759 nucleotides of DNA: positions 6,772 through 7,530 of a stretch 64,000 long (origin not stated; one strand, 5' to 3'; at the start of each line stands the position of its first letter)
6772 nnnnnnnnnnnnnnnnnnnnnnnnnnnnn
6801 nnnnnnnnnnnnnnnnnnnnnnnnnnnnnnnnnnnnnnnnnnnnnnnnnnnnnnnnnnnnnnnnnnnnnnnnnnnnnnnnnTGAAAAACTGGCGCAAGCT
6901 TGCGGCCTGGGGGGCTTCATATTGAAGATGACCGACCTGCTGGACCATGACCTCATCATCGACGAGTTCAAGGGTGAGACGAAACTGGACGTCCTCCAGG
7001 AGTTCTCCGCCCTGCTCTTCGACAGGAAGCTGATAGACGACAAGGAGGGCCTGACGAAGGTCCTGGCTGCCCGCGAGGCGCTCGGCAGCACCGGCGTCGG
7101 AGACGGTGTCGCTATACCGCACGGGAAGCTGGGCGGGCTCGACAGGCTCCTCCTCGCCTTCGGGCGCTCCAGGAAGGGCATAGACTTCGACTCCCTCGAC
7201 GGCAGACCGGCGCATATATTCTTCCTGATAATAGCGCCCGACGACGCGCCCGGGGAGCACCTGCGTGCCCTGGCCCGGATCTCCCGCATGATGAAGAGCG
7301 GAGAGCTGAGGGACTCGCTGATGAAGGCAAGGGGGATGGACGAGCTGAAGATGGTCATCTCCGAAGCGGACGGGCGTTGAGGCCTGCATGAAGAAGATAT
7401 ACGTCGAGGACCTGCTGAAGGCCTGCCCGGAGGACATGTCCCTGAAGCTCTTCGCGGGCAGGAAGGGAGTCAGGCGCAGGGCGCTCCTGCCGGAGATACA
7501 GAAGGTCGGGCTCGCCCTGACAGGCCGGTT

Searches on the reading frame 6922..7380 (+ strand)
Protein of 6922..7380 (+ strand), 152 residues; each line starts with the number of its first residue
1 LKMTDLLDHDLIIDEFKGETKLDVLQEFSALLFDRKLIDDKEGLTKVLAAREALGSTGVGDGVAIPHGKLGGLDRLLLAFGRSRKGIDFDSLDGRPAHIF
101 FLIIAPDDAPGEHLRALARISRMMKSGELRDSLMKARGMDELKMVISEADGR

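Call 26: search_protein_families(library=pfam, proteins=[window:6922-7380:+], max_evalue=0.00001)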
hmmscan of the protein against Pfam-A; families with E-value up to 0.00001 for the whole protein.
window:6922-7380:+ (152 aa): 1 family
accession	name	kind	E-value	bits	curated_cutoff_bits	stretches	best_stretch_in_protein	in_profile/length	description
PF00359.27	PTS_EIIA_2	-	1.6e-30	106.4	27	1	6-148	2-143/144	Phosphoenolpyruvate-dependent sugar phosphotransferase system, EIIA 2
